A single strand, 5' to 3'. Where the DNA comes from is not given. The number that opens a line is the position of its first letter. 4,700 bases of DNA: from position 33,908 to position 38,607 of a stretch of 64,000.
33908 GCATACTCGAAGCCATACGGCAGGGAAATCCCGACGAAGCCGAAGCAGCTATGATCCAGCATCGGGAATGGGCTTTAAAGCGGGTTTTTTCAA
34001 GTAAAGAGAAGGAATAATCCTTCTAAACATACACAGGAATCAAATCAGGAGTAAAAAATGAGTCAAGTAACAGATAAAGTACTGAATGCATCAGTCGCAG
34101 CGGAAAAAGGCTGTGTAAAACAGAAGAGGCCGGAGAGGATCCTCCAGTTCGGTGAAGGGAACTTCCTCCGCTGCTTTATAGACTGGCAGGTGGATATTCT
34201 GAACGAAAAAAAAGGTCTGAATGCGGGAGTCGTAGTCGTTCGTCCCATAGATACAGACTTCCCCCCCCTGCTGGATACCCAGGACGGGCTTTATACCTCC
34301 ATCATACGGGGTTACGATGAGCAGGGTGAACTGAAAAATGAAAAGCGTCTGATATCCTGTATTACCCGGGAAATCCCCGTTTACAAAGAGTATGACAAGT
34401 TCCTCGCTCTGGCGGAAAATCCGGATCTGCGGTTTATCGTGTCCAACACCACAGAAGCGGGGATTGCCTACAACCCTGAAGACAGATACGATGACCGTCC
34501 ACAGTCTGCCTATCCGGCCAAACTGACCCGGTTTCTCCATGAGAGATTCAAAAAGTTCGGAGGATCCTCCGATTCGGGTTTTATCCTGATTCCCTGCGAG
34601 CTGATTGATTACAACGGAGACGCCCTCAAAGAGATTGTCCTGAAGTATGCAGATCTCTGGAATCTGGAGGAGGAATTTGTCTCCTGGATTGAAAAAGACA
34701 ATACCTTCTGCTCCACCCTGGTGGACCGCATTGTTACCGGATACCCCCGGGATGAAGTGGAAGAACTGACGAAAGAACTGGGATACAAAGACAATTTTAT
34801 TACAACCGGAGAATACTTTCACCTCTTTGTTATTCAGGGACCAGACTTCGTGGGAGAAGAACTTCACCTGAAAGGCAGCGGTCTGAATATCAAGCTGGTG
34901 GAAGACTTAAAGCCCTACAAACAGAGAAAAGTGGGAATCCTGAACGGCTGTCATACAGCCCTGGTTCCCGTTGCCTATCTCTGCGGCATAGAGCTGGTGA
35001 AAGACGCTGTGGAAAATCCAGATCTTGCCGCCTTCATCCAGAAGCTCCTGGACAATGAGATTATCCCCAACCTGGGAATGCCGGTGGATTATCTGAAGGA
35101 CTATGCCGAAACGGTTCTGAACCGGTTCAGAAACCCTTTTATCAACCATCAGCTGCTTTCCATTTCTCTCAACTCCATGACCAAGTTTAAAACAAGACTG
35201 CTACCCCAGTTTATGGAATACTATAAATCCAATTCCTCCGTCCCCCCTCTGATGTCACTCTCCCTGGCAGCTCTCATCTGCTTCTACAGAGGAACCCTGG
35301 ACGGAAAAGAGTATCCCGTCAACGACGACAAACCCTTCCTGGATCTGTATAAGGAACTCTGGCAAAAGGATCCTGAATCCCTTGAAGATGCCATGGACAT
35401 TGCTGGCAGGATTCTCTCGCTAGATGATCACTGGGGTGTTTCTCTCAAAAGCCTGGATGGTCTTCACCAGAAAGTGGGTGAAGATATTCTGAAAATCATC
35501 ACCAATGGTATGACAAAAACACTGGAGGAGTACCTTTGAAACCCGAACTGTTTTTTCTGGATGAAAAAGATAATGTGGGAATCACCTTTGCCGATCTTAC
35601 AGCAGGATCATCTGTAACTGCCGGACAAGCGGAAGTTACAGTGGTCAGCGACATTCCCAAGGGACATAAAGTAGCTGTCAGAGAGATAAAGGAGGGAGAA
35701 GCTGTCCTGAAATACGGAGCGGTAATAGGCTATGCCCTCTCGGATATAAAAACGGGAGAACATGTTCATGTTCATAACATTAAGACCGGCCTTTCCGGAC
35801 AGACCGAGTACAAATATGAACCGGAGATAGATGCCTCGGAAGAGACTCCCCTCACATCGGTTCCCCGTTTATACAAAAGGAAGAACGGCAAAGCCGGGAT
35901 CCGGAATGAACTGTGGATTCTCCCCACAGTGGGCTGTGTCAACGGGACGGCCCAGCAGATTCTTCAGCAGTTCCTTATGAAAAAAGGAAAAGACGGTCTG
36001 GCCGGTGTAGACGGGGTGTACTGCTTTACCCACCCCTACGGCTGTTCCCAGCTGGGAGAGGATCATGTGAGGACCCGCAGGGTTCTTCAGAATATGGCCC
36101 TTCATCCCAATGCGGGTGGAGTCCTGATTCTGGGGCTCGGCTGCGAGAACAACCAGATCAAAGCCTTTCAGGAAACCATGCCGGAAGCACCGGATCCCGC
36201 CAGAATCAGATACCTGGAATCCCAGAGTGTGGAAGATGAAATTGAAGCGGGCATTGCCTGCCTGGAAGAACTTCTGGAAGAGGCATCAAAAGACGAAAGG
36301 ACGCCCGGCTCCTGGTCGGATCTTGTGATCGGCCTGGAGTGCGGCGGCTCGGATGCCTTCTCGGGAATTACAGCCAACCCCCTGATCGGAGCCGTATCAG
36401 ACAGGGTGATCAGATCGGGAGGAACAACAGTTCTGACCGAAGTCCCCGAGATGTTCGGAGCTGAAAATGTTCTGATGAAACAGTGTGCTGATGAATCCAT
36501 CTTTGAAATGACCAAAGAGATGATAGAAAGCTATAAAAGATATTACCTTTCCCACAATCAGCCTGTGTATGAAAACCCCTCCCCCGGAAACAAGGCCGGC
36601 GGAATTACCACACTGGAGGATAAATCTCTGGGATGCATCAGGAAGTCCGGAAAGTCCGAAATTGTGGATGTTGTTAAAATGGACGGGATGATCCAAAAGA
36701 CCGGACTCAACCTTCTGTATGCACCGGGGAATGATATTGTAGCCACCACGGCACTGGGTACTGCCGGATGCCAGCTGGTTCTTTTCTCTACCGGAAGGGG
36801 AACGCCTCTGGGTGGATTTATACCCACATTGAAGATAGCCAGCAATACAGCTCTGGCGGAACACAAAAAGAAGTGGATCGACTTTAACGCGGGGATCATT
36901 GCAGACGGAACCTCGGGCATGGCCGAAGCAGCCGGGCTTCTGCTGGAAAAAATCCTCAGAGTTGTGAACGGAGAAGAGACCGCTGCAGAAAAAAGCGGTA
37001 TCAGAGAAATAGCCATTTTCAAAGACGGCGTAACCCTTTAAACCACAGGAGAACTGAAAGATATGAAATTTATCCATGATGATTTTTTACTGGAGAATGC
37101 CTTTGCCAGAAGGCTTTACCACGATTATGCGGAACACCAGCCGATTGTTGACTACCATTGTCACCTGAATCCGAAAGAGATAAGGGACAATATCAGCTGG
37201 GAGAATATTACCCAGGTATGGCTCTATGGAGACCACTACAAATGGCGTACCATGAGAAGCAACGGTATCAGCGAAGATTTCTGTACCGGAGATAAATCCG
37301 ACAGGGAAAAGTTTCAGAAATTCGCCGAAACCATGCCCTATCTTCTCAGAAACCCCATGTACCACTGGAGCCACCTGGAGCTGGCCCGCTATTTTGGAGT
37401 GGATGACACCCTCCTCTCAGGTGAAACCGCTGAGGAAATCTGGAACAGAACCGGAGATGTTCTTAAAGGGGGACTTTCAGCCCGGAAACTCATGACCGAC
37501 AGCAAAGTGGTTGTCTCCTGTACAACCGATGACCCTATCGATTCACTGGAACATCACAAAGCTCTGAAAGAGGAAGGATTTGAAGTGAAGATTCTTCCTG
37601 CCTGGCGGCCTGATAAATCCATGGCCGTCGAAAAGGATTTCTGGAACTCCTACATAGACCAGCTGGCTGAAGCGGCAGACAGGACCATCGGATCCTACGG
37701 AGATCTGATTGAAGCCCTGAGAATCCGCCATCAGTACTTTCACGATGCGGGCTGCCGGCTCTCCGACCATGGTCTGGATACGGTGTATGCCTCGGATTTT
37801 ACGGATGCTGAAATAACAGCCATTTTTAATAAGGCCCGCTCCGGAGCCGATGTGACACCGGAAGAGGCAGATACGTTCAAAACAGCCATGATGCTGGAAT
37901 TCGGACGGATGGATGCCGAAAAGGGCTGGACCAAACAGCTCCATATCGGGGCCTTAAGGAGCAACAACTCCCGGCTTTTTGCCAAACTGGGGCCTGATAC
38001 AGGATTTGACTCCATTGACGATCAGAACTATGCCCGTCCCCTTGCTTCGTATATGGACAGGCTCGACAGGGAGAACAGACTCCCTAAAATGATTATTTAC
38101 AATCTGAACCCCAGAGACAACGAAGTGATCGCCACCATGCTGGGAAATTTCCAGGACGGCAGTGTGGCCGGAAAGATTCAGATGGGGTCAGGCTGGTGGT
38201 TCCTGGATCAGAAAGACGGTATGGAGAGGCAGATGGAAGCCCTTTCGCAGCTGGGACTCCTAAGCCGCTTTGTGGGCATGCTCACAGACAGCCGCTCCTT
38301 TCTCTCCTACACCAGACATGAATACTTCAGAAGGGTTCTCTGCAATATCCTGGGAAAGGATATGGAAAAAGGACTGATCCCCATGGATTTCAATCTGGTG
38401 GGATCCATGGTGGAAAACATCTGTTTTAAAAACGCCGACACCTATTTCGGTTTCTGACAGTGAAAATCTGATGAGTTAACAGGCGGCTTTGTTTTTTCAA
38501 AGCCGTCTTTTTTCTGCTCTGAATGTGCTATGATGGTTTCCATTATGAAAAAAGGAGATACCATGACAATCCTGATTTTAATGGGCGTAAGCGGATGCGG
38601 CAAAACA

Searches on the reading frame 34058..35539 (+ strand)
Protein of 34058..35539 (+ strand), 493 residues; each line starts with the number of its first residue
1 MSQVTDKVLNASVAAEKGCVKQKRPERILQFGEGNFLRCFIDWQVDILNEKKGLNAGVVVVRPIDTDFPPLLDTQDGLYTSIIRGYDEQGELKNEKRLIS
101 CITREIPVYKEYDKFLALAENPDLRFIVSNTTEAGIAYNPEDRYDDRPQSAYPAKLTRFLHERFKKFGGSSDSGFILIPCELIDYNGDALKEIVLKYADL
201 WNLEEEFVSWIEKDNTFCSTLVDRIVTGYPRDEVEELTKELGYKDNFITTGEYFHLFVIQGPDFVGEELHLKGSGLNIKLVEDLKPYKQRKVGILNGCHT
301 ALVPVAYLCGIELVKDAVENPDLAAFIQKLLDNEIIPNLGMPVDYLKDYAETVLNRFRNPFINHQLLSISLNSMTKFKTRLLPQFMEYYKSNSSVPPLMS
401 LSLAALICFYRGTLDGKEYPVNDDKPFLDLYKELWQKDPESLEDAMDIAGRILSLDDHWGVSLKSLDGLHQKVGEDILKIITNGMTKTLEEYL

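Call 84: search_protein_families(library=pfam, proteins=[window:34058-35539:+], max_evalue=1e-8)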
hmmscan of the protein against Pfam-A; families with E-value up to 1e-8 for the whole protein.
window:34058-35539:+ (493 aa): 2 families
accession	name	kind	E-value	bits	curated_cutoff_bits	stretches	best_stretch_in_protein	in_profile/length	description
PF01232.29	Mannitol_dh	-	1.2e-39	136.8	27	1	26-272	1-198/199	Mannitol dehydrogenase Rossmann domain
PF08125.19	Mannitol_dh_C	-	1.1e-34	120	30.7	1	283-477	1-186/190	Mannitol dehydrogenase C-terminal domain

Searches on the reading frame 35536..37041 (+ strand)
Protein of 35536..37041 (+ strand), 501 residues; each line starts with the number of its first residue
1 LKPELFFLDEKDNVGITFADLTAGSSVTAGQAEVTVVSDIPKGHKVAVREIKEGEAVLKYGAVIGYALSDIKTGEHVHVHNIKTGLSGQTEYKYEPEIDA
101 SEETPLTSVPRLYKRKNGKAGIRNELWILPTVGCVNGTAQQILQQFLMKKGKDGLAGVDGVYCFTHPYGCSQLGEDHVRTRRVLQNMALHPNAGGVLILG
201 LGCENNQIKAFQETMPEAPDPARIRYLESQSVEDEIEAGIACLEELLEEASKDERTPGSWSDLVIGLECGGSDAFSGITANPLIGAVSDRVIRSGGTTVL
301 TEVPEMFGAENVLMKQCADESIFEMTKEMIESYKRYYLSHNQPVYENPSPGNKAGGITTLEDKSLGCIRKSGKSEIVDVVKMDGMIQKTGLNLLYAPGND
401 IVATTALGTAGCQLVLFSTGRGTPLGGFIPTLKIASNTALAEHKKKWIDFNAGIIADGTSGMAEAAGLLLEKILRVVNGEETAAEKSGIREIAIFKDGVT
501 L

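Call 84: search_protein_families(library=pfam, proteins=[window:35536-37041:+], max_evalue=1e-8)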
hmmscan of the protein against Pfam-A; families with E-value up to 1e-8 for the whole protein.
window:35536-37041:+ (501 aa): 2 families
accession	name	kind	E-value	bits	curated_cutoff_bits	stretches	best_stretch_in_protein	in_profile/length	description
PF20629.2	GD_AH_C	-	3.4e-94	315.1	26.8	1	261-499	2-241/242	D-galactarate/Altronate dehydratase, C-terminal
PF04295.18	GD_AH_second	-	8e-46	155.9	27.3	1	113-251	2-136/136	D-galactarate dehydratase/Altronate hydrolase, second domain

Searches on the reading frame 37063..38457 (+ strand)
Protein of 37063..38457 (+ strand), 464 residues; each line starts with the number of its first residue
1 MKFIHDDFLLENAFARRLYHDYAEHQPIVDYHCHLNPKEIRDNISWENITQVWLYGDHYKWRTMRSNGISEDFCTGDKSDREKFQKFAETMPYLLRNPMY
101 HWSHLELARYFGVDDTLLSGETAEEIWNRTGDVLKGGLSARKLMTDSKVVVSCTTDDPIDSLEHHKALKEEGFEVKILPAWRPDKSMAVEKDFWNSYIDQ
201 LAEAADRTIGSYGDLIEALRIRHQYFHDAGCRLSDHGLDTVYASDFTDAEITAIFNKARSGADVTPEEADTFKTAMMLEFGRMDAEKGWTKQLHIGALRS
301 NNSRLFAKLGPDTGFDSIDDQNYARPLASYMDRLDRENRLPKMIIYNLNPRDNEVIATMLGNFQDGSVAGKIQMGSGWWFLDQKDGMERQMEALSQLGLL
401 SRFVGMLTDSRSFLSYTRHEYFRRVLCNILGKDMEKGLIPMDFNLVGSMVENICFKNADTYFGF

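Call 84: search_protein_families(library=pfam, proteins=[window:37063-38457:+], max_evalue=1e-8)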
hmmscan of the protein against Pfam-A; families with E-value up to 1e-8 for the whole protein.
window:37063-38457:+ (464 aa): 1 family
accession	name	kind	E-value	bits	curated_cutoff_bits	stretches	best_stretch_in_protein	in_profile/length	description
PF02614.20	UxaC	-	3.6e-202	672.7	25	1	1-462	1-464/464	Glucuronate isomerase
